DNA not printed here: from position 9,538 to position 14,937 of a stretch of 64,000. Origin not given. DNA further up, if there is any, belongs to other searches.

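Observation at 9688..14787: ORF C: PD-(D/E)xK nuclease, NACHT-like NTPase and a ~1,250-aa helical tail (Avs/STAND-like architecture)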

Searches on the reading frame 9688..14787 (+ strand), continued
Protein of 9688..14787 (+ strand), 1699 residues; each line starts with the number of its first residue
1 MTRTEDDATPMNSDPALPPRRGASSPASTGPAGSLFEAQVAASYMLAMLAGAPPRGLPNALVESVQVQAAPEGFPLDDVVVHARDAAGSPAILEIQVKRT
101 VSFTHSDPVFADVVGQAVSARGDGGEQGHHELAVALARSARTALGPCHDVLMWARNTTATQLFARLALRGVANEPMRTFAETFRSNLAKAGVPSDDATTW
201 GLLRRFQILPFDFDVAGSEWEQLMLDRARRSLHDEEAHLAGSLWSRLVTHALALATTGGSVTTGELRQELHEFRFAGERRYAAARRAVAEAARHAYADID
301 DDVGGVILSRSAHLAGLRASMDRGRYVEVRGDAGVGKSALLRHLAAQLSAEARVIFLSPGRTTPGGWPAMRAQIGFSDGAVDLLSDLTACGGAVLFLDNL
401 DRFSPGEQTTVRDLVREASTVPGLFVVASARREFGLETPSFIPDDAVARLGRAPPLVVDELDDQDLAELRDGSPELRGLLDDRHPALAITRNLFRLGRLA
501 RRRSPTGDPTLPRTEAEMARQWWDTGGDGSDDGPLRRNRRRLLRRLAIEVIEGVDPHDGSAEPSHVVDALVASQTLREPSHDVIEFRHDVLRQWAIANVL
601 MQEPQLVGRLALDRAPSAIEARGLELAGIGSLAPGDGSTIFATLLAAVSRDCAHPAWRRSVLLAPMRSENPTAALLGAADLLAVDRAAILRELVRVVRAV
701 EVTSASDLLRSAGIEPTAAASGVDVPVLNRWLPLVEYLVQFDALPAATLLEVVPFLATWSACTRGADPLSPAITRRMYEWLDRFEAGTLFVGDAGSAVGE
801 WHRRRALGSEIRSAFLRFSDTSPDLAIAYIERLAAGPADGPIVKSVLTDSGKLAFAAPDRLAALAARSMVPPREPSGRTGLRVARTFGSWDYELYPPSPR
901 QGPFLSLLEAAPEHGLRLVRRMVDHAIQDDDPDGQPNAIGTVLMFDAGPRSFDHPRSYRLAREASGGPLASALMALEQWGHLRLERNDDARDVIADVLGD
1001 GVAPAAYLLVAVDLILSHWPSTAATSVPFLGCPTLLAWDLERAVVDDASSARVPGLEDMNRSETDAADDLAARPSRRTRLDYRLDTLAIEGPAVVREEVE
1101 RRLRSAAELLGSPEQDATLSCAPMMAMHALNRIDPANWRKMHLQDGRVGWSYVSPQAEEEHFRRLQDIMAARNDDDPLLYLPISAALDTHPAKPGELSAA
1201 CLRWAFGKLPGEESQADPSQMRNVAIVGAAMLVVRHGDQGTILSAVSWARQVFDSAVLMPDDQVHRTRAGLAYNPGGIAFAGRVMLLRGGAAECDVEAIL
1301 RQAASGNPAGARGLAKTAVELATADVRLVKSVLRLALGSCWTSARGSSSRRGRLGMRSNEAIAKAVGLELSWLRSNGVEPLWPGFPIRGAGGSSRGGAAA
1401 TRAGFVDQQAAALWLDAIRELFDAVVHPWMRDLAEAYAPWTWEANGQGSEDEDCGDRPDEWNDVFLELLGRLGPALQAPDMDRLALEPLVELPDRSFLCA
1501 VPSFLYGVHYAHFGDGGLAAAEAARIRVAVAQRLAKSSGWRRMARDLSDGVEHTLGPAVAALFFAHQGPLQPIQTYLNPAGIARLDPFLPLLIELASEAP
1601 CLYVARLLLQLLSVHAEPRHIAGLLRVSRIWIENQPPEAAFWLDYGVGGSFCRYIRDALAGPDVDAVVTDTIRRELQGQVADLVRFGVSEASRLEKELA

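Call 15: find_encoding_contigs(protein=P0001, flank=10000, max_places=2)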
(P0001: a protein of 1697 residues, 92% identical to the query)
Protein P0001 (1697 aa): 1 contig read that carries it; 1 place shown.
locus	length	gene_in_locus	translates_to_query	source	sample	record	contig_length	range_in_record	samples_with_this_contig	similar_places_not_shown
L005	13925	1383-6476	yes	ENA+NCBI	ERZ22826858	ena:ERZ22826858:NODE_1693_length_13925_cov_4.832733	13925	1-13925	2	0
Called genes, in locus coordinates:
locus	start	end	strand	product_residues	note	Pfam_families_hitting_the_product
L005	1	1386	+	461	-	?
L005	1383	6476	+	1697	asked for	PF13191:AAA_16 (faint)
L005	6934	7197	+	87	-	PF13602:ADH_zinc_N_2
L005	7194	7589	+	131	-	PF03625:DUF302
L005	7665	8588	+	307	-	PF03595:SLAC1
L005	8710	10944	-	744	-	PF01435:Peptidase_M48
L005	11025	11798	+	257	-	-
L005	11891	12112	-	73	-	-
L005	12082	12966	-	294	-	-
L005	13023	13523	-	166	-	-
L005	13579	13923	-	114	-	?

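Call 20: search_solved_structures(query=A1, max_evalue=10, show_alignments=3)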
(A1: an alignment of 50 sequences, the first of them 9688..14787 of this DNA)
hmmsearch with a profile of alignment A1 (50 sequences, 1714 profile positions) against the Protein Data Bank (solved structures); distinct sequences matched with E-value up to 10: 11.
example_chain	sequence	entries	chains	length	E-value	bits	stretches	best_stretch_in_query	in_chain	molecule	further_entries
8dgf_A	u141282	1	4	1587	2e-09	38.8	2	863-1048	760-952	ATP-binding protein Avs4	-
1jbk_A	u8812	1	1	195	0.11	13.1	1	317-388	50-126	CLPB PROTEIN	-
6emw_E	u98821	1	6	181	0.14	12.8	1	316-388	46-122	ATP-dependent Clp protease ATP-binding subunit ClpC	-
8bms_B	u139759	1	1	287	0.43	11.2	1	302-338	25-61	Energy-coupling factor transporter ATP-binding protein EcfA2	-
5d3m_B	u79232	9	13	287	0.43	11.2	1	302-338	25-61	Energy-coupling factor transporter ATP-binding protein EcfA2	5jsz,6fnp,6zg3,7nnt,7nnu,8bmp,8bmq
2ava_A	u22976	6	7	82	0.57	10.8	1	396-468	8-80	Acyl carrier protein I, chloroplast | Acyl Carrier Protein | ACYL CARRIER PROTEIN 1, CHLOROPLASTIC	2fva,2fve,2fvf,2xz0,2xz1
4fmc_F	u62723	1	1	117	0.87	10.2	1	317-340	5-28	Ras-related protein Rab-1A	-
9rx4_E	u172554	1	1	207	1.3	9.6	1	317-340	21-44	Ras-related protein Rab-1A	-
5szk_B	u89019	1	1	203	1.8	9.1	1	317-340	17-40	Ras-related protein Rab-1B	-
5szh_B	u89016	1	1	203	1.9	9.1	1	317-340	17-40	Ras-related protein Rab-1B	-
9mhf_E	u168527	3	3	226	2.2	8.8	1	317-340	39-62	Ras-related protein Rab-1A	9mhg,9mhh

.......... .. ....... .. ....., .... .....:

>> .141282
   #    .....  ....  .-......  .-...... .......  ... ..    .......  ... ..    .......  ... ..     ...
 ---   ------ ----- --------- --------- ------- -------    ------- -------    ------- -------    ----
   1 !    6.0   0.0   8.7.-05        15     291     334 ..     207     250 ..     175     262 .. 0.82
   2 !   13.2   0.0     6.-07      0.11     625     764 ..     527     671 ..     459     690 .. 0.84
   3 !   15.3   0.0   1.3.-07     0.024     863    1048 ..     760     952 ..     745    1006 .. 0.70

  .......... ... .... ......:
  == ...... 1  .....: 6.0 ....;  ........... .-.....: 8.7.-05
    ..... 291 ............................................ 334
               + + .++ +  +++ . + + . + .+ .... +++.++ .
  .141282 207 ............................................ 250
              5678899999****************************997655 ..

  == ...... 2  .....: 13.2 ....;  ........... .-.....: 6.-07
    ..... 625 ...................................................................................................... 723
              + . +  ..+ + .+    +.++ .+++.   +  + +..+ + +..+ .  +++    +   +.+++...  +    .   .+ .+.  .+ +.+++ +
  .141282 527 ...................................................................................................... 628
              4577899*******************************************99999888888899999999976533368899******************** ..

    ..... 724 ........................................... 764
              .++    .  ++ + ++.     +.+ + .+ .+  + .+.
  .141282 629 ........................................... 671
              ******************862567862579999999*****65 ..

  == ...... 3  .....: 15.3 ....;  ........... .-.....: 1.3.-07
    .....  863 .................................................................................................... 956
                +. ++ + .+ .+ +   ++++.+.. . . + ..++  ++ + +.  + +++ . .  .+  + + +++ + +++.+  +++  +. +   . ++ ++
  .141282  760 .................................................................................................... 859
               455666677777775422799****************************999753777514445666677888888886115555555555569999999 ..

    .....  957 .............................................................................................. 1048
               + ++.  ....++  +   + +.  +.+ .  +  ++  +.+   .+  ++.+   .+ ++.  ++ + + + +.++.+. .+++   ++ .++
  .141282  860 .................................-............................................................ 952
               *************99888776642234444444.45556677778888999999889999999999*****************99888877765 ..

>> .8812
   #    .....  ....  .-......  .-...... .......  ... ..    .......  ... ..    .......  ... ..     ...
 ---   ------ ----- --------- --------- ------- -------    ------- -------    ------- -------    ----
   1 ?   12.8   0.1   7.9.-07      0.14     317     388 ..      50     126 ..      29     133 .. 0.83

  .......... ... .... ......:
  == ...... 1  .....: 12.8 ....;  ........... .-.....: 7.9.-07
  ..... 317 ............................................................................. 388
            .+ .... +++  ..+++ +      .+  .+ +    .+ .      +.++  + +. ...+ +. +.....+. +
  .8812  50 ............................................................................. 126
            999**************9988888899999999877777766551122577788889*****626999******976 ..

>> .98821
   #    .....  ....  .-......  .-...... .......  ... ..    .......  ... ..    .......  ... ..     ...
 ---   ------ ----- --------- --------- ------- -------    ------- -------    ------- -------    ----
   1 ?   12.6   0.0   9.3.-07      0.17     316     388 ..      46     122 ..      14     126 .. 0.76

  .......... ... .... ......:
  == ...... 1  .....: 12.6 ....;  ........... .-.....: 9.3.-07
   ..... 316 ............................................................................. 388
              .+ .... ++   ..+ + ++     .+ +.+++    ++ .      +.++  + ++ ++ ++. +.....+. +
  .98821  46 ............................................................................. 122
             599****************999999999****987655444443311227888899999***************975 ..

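Call 42: find_encoding_contigs(protein=window:9688-14787:+, flank=10000, max_places=2)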
Protein window:9688-14787:+ (1699 aa): no gene with exactly this product is on record in the collection.
